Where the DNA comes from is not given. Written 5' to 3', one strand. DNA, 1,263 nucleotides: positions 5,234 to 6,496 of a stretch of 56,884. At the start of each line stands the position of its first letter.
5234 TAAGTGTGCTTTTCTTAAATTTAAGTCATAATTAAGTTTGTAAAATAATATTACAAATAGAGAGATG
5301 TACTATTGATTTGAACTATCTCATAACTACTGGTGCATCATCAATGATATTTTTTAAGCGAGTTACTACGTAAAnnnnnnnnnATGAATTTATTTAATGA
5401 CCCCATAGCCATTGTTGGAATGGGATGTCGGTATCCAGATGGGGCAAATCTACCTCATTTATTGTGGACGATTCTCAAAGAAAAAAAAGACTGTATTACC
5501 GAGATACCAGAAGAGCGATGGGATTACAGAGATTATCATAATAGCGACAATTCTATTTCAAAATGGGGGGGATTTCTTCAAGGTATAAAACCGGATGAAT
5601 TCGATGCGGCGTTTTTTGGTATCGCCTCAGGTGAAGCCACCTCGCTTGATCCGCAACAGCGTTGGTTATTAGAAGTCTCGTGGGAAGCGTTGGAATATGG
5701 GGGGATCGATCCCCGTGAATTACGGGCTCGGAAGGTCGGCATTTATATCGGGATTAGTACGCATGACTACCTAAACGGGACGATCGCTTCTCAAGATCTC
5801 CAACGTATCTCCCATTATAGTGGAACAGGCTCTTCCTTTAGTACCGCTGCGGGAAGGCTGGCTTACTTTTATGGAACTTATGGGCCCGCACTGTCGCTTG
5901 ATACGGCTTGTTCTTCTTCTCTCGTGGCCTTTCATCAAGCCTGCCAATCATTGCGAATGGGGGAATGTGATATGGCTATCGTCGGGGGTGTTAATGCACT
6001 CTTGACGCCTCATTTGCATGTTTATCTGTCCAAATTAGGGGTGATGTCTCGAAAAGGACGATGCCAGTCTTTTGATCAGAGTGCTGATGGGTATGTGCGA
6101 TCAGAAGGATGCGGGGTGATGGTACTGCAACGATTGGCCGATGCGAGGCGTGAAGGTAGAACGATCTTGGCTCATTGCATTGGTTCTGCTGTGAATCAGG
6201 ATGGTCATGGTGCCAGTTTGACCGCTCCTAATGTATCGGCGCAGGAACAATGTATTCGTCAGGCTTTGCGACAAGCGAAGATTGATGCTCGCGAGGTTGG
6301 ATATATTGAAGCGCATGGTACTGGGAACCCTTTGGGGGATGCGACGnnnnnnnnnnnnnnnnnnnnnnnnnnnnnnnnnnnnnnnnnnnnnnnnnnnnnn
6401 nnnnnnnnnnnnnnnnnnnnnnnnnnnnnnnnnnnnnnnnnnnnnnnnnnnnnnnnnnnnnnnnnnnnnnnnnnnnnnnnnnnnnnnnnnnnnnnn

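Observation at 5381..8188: First PKS protein is KS - dead AT - ACP with no loading domain anywhere in the window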

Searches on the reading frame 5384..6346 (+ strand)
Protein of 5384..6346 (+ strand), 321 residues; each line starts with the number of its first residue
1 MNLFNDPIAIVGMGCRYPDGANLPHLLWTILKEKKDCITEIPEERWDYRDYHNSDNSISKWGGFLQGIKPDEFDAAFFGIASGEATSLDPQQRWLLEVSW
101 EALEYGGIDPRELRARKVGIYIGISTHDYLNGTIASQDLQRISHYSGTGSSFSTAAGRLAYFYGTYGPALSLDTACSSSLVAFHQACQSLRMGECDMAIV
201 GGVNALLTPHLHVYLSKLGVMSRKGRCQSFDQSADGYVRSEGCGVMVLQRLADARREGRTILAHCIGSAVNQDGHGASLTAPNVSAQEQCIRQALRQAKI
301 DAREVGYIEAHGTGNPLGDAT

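Call 43: find_homologous_proteins(query=window:5384-6346:+, max_evalue=1e-30)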
Query window:5384-6346:+ (321 aa): 4292 proteins with E <= 1e-30 among 8000 candidates; the best 120 are listed.
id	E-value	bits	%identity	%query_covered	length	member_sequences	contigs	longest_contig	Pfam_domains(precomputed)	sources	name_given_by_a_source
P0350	9.4e-134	464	69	90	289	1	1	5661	PF00109.33,PF00108.30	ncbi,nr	ncbi:hypothetical protein GF373_13590, partial [bacterium]|nr:hypothetical protein [bacterium]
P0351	5.0e-107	376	54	98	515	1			PF00109.33,PF00108.30,PF02801.29,PF16197.12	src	-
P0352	9.1e-104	366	54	99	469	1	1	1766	PF00109.33,PF00108.30,PF02801.29,PF16197.12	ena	-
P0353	2.0e-103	364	53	98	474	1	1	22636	PF00109.33,PF00108.30,PF02801.29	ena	-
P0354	9.2e-102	359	54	98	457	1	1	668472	PF00109.33,PF00108.30,PF02801.29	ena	-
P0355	3.3e-101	357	51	98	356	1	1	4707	PF00109.33,PF00108.30,PF02801.29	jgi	jgi:acyl transferase domain-containing protein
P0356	9.1e-101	356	54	98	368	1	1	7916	PF00109.33,PF00108.30,PF02801.29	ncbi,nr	ncbi:MAG: polyketide synthase, partial [Victivallales bacterium]|nr:polyketide synthase [Victivallal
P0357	1.4e-100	355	51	98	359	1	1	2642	PF00109.33,PF00108.30,PF02801.29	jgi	jgi:acyl transferase domain-containing protein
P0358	1.7e-100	355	54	98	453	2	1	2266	PF00109.33,PF00108.30,PF02801.29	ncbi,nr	ncbi:MAG: polyketide synthase, partial [Victivallales bacterium]|nr:polyketide synthase [Victivallal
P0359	2.9e-100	354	51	98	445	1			PF00109.33,PF00108.30,PF02801.29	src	-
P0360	3.5e-100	354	54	98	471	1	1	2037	PF00109.33,PF00108.30,PF02801.29,PF16197.12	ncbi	ncbi:MAG: polyketide synthase, partial [Myxococcota bacterium]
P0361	5.2e-100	353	52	98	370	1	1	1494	PF00109.33,PF00108.30,PF02801.29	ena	-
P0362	5.6e-100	353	53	98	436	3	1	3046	PF00109.33,PF00108.30,PF02801.29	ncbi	ncbi:MAG: polyketide synthase, partial [Cyanobacteria bacterium J06632_19]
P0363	7.3e-100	353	53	98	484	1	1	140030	PF00109.33,PF02801.29,PF16197.12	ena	-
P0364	1.0e-99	352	52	98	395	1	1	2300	PF00109.33,PF00108.30,PF02801.29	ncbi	ncbi:MAG TPA: polyketide synthase, partial [Chloroflexota bacterium]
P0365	1.1e-99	352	51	98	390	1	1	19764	PF00109.33,PF00108.30,PF02801.29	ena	-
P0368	1.4e-99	352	51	98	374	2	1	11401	PF00109.33,PF00108.30,PF02801.29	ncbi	ncbi:polyketide synthase, partial [Hydrogenophaga sp. 70-12]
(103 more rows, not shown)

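Call 44: find_encoding_contigs(protein=P0350, flank=10000, max_places=5)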
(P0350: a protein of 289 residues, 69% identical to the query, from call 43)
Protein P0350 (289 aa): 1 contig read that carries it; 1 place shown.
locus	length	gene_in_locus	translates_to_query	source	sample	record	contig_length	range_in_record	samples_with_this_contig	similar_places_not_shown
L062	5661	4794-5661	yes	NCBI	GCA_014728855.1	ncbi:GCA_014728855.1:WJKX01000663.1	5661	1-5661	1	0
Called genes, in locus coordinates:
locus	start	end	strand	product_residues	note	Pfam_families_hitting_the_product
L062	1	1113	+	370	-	PF00672:HAMP (weak)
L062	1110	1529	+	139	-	-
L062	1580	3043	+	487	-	-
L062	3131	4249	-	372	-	-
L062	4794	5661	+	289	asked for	PF00109:ketoacyl-synt, PF00108:Thiolase_N (weak)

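Call 96: find_encoding_contigs(protein=P0354, flank=10000, max_places=2)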
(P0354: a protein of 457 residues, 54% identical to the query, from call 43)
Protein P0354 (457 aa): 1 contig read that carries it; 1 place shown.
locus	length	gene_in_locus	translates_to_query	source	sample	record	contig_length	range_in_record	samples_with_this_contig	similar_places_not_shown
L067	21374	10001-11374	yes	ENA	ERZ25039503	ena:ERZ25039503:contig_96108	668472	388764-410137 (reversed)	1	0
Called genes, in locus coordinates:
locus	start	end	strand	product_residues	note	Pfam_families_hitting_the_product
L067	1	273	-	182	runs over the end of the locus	PF00596:Aldolase_II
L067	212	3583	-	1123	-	PF00370:FGGY_N, PF02782:FGGY_C, PF00389:2-Hacid_dh, PF02826:2-Hacid_dh_C, PF02036:SCP2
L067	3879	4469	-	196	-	PF02645:DegV, PF13684:FakA-like_C (weak)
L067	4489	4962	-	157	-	PF13302:Acetyltransf_3 (weak), PF00583:Acetyltransf_1, PF13673:Acetyltransf_10, PF13508:Acetyltransf_7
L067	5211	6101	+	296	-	-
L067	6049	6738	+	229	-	-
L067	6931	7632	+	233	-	-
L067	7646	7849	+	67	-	-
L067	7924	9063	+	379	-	PF01039:Carboxyl_trans, PF03255:ACCA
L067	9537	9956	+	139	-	PF23297:ACP_SdgA_C (weak), PF00550:PP-binding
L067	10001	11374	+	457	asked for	PF00109:ketoacyl-synt, PF00108:Thiolase_N (weak), PF02801:Ketoacyl-synt_C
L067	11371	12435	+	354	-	PF22621:CurL-like_PKS_C, PF22336:RhiE-like_linker (weak), PF00698:Acyl_transf_1, PF16073:SAT (faint)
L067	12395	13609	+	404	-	PF00698:Acyl_transf_1, PF21089:PKS_DH_N, PF14765:PS-DH (weak)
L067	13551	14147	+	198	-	PF14765:PS-DH (weak), PF21394:Beta-ketacyl_N (weak)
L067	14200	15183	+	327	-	PF22953:SpnB_Rossmann, PF08240:ADH_N, PF00107:ADH_zinc_N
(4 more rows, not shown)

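Call 97: find_encoding_contigs(protein=P0353, flank=10000, max_places=2)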
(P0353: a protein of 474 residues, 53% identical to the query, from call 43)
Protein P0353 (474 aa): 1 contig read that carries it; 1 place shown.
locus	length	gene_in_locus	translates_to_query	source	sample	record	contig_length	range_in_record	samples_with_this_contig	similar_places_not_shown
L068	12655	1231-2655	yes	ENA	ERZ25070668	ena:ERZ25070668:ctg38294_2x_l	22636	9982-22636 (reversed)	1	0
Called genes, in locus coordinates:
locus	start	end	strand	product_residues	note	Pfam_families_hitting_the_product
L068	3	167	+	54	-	?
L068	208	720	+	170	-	PF00441:Acyl-CoA_dh_1 (weak)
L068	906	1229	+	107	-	PF00550:PP-binding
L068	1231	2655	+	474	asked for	PF00109:ketoacyl-synt, PF00108:Thiolase_N (faint), PF02801:Ketoacyl-synt_C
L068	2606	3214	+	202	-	PF22336:RhiE-like_linker, PF22621:CurL-like_PKS_C, PF00698:Acyl_transf_1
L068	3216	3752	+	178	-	PF00698:Acyl_transf_1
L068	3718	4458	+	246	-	PF23297:ACP_SdgA_C (weak), PF00550:PP-binding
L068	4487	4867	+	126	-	PF00109:ketoacyl-synt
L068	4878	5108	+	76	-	PF00109:ketoacyl-synt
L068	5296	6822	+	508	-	PF02801:Ketoacyl-synt_C, PF16197:KAsynt_C_assoc, PF22336:RhiE-like_linker, PF22621:CurL-like_PKS_C, PF00698:Acyl_transf_1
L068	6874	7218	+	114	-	-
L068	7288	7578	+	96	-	PF21394:Beta-ketacyl_N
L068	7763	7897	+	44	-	-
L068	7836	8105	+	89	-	PF08659:KR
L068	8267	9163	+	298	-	PF08659:KR, PF23297:ACP_SdgA_C (weak), PF00550:PP-binding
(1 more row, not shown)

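Call 98: find_encoding_contigs(protein=P0363, flank=8000, max_places=1)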
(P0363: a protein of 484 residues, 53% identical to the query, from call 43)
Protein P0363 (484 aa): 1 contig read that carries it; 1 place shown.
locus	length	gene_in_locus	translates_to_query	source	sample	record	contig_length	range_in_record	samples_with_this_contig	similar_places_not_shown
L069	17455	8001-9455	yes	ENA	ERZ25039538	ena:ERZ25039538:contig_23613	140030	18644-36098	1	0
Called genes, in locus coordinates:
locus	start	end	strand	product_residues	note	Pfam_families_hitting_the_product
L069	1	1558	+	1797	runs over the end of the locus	PF00109:ketoacyl-synt, PF02801:Ketoacyl-synt_C, PF16197:KAsynt_C_assoc, PF22621:CurL-like_PKS_C, PF00698:Acyl_transf_1, PF21089:PKS_DH_N, PF14765:PS-DH, PF21394:Beta-ketacyl_N, +4 more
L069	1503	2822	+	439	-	PF00106:adh_short, PF08659:KR, PF13561:adh_short_C2, PF00550:PP-binding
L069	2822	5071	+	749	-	PF00109:ketoacyl-synt, PF02801:Ketoacyl-synt_C, PF16197:KAsynt_C_assoc, PF21089:PKS_DH_N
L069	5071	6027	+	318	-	PF22953:SpnB_Rossmann, PF08240:ADH_N (faint)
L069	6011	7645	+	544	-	PF00107:ADH_zinc_N, PF01370:Epimerase (faint), PF13602:ADH_zinc_N_2, PF00106:adh_short, PF08659:KR, PF13561:adh_short_C2 (weak)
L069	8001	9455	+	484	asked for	PF00109:ketoacyl-synt, PF02801:Ketoacyl-synt_C, PF16197:KAsynt_C_assoc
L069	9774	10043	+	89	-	PF00698:Acyl_transf_1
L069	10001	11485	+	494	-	PF00698:Acyl_transf_1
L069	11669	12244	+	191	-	PF00550:PP-binding (faint)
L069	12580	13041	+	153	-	PF00109:ketoacyl-synt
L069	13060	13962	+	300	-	PF00109:ketoacyl-synt, PF02801:Ketoacyl-synt_C, PF16197:KAsynt_C_assoc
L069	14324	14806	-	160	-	-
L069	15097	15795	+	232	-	PF21089:PKS_DH_N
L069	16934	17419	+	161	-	-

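Call 99: find_encoding_contigs(protein=P0356, flank=8000, max_places=1)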
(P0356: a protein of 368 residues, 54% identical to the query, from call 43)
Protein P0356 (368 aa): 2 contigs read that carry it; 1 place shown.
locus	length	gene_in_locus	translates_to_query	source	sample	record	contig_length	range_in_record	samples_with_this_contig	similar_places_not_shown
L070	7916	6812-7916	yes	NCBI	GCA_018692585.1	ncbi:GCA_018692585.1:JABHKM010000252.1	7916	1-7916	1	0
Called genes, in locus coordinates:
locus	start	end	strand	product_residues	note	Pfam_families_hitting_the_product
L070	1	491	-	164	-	?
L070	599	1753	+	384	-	PF13439:Glyco_transf_4, PF13579:Glyco_trans_4_4, PF20706:GT4-conflict, PF00534:Glycos_transf_1, PF13692:Glyco_trans_1_4, PF13524:Glyco_trans_1_2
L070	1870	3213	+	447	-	PF00365:PFK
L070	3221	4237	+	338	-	PF00478:IMPDH (weak), PF03060:NMO, PF05690:ThiG (faint)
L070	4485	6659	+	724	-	PF00501:AMP-binding, PF23024:AMP-dom_DIP2-like, PF00550:PP-binding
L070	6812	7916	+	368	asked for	PF00109:ketoacyl-synt, PF00108:Thiolase_N (faint), PF02801:Ketoacyl-synt_C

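Call 100: find_encoding_contigs(protein=P0365, flank=8000, max_places=1)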
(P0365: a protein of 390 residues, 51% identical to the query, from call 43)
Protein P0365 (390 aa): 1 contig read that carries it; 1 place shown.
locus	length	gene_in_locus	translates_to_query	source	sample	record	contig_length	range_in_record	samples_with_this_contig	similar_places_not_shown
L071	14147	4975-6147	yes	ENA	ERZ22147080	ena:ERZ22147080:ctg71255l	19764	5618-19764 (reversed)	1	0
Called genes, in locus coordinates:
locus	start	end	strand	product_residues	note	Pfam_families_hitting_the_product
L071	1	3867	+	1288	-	?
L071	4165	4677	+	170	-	-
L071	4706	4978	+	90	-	PF00550:PP-binding (weak)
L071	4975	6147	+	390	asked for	PF00109:ketoacyl-synt, PF00108:Thiolase_N (weak), PF02801:Ketoacyl-synt_C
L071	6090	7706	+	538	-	PF02801:Ketoacyl-synt_C (weak), PF16197:KAsynt_C_assoc, PF22336:RhiE-like_linker, PF22621:CurL-like_PKS_C, PF00698:Acyl_transf_1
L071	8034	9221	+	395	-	PF14765:PS-DH, PF22953:SpnB_Rossmann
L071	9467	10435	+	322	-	PF08659:KR, PF00550:PP-binding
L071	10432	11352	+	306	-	PF18563:TubC_N, PF00668:Condensation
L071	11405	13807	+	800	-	PF00668:Condensation, PF00501:AMP-binding, PF13193:AMP-binding_C (weak), PF00550:PP-binding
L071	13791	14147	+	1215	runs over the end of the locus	PF18563:TubC_N, PF00668:Condensation, PF00501:AMP-binding, PF00550:PP-binding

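Call 101: find_encoding_contigs(protein=P0368, flank=8000, max_places=1)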
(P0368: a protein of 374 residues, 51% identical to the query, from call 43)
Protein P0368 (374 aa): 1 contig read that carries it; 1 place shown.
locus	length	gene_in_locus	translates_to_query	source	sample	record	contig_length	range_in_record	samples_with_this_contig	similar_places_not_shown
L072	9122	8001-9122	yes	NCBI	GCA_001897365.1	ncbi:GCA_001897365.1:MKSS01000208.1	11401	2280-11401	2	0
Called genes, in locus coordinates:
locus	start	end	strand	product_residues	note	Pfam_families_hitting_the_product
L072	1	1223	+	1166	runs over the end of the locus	PF13489:Methyltransf_23, PF08241:Methyltransf_11, PF08242:Methyltransf_12, PF13649:Methyltransf_25, PF13847:Methyltransf_31, PF22953:SpnB_Rossmann, PF08240:ADH_N, PF00107:ADH_zinc_N, +6 more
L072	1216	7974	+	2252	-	PF00109:ketoacyl-synt, PF02801:Ketoacyl-synt_C, PF16197:KAsynt_C_assoc, PF22621:CurL-like_PKS_C, PF00698:Acyl_transf_1, PF21089:PKS_DH_N, PF14765:PS-DH, PF08241:Methyltransf_11, +10 more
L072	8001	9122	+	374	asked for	PF00109:ketoacyl-synt, PF00108:Thiolase_N (weak), PF02801:Ketoacyl-synt_C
